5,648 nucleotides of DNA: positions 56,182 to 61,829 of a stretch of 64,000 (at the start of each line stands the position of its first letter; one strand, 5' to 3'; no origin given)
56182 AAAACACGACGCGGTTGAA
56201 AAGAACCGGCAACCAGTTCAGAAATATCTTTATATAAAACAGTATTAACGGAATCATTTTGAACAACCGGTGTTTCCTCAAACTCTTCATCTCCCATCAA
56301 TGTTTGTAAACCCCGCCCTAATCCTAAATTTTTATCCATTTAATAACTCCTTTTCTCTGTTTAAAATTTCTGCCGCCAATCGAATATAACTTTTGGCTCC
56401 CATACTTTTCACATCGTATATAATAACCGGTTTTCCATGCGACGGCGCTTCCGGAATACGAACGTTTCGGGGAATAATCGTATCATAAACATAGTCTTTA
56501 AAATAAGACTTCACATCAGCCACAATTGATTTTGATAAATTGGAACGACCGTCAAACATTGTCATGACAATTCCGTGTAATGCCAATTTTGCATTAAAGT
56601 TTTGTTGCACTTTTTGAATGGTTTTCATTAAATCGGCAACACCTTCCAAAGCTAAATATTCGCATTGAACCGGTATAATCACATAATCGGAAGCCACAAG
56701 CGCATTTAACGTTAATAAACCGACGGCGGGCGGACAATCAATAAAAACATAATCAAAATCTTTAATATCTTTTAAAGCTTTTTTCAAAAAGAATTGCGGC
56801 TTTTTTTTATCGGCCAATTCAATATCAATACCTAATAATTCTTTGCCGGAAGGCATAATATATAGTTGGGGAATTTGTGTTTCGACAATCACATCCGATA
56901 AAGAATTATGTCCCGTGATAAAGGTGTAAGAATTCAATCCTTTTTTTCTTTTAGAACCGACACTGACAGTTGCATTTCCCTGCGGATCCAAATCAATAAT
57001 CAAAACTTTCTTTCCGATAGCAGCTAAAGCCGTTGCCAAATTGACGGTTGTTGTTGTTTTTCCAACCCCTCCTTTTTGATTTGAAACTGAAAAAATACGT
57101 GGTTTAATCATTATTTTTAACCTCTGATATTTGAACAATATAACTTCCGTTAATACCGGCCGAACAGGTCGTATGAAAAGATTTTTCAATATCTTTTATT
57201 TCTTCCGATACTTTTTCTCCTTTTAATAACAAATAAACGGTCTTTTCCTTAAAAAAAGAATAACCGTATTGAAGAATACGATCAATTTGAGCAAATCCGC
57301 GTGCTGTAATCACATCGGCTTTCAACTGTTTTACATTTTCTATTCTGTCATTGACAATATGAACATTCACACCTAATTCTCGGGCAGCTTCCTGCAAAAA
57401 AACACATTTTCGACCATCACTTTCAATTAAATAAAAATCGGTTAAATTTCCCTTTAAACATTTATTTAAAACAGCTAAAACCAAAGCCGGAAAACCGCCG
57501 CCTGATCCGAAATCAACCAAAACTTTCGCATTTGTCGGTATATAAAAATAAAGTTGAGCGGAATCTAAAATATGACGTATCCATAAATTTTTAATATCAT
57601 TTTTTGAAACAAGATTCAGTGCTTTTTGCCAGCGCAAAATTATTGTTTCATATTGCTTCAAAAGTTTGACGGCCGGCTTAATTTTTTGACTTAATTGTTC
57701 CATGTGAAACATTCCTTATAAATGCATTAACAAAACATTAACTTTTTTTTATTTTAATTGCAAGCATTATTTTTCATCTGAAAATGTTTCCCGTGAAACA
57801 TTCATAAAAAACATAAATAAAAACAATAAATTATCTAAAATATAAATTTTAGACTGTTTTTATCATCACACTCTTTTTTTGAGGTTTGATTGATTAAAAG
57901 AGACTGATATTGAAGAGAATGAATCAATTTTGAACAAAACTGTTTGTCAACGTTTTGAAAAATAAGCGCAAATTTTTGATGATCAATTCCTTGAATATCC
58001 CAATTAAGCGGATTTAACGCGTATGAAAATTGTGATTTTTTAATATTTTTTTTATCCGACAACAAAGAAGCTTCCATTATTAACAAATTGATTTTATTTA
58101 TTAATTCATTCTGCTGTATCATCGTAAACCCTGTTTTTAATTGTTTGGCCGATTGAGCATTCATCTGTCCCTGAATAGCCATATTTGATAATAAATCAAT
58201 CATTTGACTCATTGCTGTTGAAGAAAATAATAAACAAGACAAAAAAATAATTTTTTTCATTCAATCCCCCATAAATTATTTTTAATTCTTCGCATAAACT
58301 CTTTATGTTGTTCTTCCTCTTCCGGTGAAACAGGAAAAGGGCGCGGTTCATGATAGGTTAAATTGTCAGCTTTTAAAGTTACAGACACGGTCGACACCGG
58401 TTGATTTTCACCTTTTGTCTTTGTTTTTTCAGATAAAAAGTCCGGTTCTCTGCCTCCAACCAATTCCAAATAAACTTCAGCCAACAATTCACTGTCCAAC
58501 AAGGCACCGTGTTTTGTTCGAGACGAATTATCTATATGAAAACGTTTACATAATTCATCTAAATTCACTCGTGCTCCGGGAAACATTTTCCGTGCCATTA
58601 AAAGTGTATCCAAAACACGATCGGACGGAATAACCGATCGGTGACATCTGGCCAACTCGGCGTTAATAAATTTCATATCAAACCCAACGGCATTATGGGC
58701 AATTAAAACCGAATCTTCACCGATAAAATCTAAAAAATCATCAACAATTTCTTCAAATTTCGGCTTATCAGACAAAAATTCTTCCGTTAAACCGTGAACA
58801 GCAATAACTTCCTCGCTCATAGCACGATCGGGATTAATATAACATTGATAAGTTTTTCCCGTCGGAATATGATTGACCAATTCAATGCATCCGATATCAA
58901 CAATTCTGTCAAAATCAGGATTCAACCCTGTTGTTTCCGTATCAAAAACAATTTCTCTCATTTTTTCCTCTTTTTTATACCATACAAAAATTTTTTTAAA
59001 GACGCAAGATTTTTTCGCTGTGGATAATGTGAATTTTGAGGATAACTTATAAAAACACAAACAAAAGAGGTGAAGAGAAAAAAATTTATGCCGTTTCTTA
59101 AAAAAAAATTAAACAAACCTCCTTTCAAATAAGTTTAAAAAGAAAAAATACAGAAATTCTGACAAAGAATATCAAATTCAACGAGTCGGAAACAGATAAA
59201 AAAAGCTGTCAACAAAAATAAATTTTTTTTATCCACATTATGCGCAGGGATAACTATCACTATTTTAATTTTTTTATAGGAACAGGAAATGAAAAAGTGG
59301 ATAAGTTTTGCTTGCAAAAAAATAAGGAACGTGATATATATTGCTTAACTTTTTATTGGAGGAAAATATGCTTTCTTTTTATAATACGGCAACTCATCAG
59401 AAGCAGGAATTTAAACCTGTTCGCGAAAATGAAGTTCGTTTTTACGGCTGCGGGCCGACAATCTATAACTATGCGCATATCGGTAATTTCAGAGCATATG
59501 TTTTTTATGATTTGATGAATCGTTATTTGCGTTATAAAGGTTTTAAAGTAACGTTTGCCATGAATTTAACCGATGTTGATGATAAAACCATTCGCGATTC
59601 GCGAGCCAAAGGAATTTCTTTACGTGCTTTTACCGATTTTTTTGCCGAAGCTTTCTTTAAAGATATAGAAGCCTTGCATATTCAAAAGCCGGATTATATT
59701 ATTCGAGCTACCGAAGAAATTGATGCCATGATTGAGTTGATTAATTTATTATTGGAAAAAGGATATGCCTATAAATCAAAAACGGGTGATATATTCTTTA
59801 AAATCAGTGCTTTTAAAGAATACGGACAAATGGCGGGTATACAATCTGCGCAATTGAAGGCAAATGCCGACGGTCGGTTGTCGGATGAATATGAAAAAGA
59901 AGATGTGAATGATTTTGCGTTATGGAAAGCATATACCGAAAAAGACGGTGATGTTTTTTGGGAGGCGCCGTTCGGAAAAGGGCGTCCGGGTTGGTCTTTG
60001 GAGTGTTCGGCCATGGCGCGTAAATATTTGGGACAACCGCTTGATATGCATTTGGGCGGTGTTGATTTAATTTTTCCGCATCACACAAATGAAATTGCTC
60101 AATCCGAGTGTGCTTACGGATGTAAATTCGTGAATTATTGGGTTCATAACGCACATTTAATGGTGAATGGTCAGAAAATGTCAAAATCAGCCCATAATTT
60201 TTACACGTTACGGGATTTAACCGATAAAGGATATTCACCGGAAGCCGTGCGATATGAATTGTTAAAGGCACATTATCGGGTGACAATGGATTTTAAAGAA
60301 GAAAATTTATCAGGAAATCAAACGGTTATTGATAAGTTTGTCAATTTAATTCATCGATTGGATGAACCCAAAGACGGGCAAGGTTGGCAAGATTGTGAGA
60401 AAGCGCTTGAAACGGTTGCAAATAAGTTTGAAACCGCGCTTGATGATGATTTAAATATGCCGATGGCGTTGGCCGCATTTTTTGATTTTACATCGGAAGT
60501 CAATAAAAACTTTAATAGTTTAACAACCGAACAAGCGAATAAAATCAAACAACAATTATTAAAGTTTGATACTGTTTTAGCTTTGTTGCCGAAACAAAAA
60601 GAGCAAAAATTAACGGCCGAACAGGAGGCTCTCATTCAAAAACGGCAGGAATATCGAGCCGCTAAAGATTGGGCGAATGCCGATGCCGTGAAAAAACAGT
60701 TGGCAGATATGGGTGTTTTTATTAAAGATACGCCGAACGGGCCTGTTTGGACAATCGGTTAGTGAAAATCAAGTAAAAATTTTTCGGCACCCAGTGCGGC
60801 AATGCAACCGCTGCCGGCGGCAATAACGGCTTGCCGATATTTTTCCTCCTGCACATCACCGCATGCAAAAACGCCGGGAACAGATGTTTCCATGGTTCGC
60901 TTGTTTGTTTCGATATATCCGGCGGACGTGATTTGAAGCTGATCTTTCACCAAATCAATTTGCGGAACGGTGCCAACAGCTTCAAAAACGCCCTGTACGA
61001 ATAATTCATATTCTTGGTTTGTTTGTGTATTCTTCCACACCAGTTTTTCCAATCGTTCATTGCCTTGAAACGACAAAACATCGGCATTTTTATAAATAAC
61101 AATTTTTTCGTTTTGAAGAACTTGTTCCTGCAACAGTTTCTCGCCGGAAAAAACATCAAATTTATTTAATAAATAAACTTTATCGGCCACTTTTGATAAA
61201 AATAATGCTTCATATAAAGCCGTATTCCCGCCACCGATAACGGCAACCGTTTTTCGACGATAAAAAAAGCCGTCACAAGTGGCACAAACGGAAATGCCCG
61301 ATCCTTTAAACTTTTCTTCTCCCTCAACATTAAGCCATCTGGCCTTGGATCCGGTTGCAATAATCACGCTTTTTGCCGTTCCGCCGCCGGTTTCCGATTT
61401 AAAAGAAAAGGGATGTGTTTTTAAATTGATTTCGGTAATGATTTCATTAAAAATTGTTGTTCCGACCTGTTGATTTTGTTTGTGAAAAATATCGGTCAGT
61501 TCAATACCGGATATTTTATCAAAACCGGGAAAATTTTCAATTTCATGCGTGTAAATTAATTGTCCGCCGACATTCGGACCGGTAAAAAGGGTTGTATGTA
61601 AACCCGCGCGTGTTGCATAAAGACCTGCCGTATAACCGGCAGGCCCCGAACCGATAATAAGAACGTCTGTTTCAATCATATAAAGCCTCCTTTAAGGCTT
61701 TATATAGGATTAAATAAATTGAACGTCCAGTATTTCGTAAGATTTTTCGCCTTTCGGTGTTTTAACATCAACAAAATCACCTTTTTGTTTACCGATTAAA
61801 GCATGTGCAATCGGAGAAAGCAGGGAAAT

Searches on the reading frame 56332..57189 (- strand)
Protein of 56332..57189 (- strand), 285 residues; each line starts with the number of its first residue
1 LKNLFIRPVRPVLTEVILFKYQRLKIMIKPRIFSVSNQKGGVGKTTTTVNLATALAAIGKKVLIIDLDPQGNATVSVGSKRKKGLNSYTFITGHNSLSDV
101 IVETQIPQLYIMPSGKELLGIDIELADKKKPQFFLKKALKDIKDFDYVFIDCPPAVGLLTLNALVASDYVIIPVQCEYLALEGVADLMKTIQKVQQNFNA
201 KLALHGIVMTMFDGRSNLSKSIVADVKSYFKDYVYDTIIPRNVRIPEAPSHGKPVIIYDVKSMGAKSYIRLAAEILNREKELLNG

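Call 15: search_protein_families(library=pfam, proteins=[window:56332-57189:-], max_evalue=0.01)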
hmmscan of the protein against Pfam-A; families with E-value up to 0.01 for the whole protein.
window:56332-57189:- (285 aa): 10 families
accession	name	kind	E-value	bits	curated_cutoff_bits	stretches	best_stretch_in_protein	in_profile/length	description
PF13614.12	AAA_31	-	7.4e-62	208.9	27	1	31-203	2-176/177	AAA domain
PF01656.29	CbiA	-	1.3e-28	99.9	25.4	1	34-255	2-125/125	CobQ/CobB/MinD/ParA nucleotide binding domain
PF00142.24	Fer4_NifH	-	2.1e-13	50.9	25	2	39-81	8-51/271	4Fe-4S iron sulfur cluster binding proteins, NifH/frxC family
PF10609.15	ParA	-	1.5e-12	47.9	27.1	1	32-73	5-46/246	NUBPL iron-transfer P-loop NTPase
PF06564.18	CBP_BcsQ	-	1.1e-11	45.1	21.3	1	35-273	6-231/234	Cellulose biosynthesis protein BcsQ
PF09140.17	MipZ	-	9.5e-11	41.9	20.7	1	33-193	3-148/262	ATPase MipZ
PF02374.21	ArsA_ATPase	-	6.9e-07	29.2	24.3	1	39-72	9-42/305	Anion-transporting ATPase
PF00448.28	SRP54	-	5.7e-05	23.3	22.7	0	41-69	11-39/196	SRP54-type protein, GTPase domain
PF07015.17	VirC1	-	0.00019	21.3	24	0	35-69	6-40/231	VirC1 protein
PF01268.25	FTHFS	-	0.0068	15.1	27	0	34-64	61-91/556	Formate--tetrahydrofolate ligase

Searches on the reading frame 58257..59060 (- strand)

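Call 41: search_protein_families(library=ncbifam, proteins=[window:58257-59060:-], max_evalue=0.001)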
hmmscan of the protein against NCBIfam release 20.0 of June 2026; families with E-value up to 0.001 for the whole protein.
window:58257-59060:- (267 aa): 28 families (the best 25 are shown)
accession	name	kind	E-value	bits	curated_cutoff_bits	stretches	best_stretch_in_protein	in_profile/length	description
NF004316.1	PRK05711.1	equivalog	7.4e-78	261.4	196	1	34-261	1-225/234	DNA polymerase III subunit epsilon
TIGR01406.1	dnaQ_proteo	equivalog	1.2e-76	257.4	222.7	1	35-261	1-223/231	DNA polymerase III subunit epsilon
TIGR00573.1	dnaq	subfamily_domain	1.2e-51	175.3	71.5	1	32-219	5-194/217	exonuclease, DNA polymerase III, epsilon subunit family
NF005906.0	PRK07883.1-4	equivalog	1.4e-33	116.1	495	1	37-201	9-168/563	DEDD exonuclease domain-containing protein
NF001688.0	PRK00448.1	equivalog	2.2e-32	111.6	873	1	33-201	422-585/1445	PolC-type DNA polymerase III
TIGR01405.1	polC_Gram_pos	equivalog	2.7e-30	104.9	1043.45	1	36-201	191-351/1211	DNA polymerase III subunit alpha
NF005836.0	PRK07740.1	equivalog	9.9e-30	103.7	261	1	23-200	48-222/244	hypothetical protein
NF005289.0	PRK06807.1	equivalog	3.1e-29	102.2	335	1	37-208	11-176/313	3'-5' exonuclease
NF004963.0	PRK06309.1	equivalog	2.1e-27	96.3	245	1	36-207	4-169/232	DNA polymerase III subunit epsilon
NF005905.0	PRK07883.1-3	equivalog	2.1e-25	89.4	508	1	37-200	27-187/581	DEDD exonuclease domain-containing protein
NF004964.0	PRK06310.1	equivalog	5.6e-25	88.2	236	1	34-200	7-170/250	DNA polymerase III subunit epsilon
NF004719.0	PRK06063.1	equivalog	1e-22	80.5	389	1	37-198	19-174/331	DEDDh family exonuclease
NF005907.0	PRK07883.1-5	equivalog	1.1e-22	80.2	454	1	37-193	31-184/584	DEDD exonuclease domain-containing protein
NF005981.0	PRK08074.1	equivalog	1.3e-20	73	789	1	34-201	3-166/931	ATP-dependent DNA helicase DinG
TIGR01407.1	dinG_rel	hypoth_equivalog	2.2e-20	72.5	547.7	1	37-198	3-159/889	putative DnaQ family exonuclease/DinG family helicase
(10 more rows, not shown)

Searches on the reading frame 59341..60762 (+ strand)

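Call 41: search_protein_families(library=ncbifam, proteins=[window:59341-60762:+], max_evalue=0.001)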
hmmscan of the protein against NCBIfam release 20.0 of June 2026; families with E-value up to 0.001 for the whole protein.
window:59341-60762:+ (473 aa): 15 families
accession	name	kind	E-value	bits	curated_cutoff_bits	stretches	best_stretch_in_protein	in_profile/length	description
TIGR00435.1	cysS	equivalog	6.6e-148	493.6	340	1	11-470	1-463/466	cysteine--tRNA ligase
NF011108.0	PRK14536.1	equivalog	5.1e-114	381.8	780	1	11-471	3-488/490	cysteine--tRNA ligase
NF011107.0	PRK14534.1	equivalog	1.2e-89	301.6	744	1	10-467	2-475/481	cysteine--tRNA ligase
TIGR03447.1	mycothiol_MshC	equivalog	2.5e-75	253.9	485.1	1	9-400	16-397/411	cysteine--1-D-myo-inosityl 2-amino-2-deoxy-alpha-D-glucopyranoside ligase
TIGR00398.1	metG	equivalog_domain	2.3e-18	66.2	336.35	2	244-449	292-470/530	methionine--tRNA ligase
NF008957.0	PRK12300.1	subfamily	9e-15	53.7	677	1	233-408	579-758/946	leucine--tRNA ligase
NF008900.0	PRK12267.1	equivalog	2.8e-11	42.6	598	1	39-147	11-122/648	methionine--tRNA ligase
NF001100.0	PRK00133.1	equivalog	1.7e-09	36.8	587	1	263-342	314-396/676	methionine--tRNA ligase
NF009687.0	PRK13208.1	equivalog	4.2e-09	35.1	738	1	263-353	518-598/801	valine--tRNA ligase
TIGR00395.1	leuS_arch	equivalog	1.2e-08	33.4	648.5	1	233-358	573-702/938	leucine--tRNA ligase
NF008860.0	PRK11893.2-2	equivalog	4e-08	32.6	761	0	34-159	3-133/583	methionine--tRNA ligase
TIGR00396.1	leuS_bact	equivalog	4.2e-08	31.8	548.4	1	271-453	597-779/843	leucine--tRNA ligase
TIGR00467.1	lysS_arch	equivalog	0.00014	20.5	147.55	0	271-345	266-338/515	lysine--tRNA ligase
TIGR00392.1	ileS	equivalog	0.00024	19.4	621.4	0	272-335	604-666/861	isoleucine--tRNA ligase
NF000540.1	alt_ValS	exception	0.0003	18.9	900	0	276-335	571-629/827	valine--tRNA ligase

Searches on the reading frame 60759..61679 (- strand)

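Call 41: search_protein_families(library=ncbifam, proteins=[window:60759-61679:-], max_evalue=0.001)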
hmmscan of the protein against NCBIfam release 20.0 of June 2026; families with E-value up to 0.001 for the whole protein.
window:60759-61679:- (306 aa): 57 families (the best 25 are shown)
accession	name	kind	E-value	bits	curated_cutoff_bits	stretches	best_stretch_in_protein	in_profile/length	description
TIGR01292.1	TRX_reduct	equivalog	9.2e-105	349.7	343.45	1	5-302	2-300/300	thioredoxin-disulfide reductase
NF007614.0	PRK10262.1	equivalog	1.2e-74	251.3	644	1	5-302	8-314/321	thioredoxin-disulfide reductase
TIGR03143.1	AhpF_homolog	hypoth_equivalog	1e-72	245.5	687.65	1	5-304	6-310/555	putative alkyl hydroperoxide reductase F subunit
TIGR03140.1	AhpF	equivalog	2.6e-66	224.2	502.9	1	4-300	213-510/515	alkyl hydroperoxide reductase subunit F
TIGR01350.1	lipoamide_DH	equivalog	6e-20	71.4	408.8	2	100-295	130-326/461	dihydrolipoyl dehydrogenase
NF004945.0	PRK06292.2-3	equivalog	8.8e-19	67.7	494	1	101-277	129-305/457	dihydrolipoyl dehydrogenase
TIGR04018.1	Bthiol_YpdA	hypoth_equivalog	1.4e-18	66.8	339.9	1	70-280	83-292/316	YpdA family putative bacillithiol disulfide reductase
NF004943.0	PRK06292.2-1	equivalog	1.3e-15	57.2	432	1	101-278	131-309/456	dihydrolipoyl dehydrogenase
TIGR02053.1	MerA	equivalog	9e-15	54.6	454.45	1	101-297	129-327/465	mercury(II) reductase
TIGR03385.1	CoA_CoA_reduc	equivalog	1.8e-14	53.3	578.8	1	84-283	82-289/439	CoA-disulfide reductase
NF004776.0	PRK06116.1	equivalog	7.2e-12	45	480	1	100-280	130-308/450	glutathione-disulfide reductase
NF004947.0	PRK06292.2-5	equivalog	1.1e-11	44.3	592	1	101-277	131-310/474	dihydrolipoyl dehydrogenase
NF009454.0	PRK12814.1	equivalog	2.1e-11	42.9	916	1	6-158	196-339/657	putative NADPH-dependent glutamate synthase small subunit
NF005572.0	PRK07251.1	equivalog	7.4e-11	41.4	537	1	99-277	116-293/438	FAD-containing oxidoreductase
NF009410.0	PRK12771.1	subfamily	1e-10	40.8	516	1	5-303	140-446/566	NAD(P)-binding protein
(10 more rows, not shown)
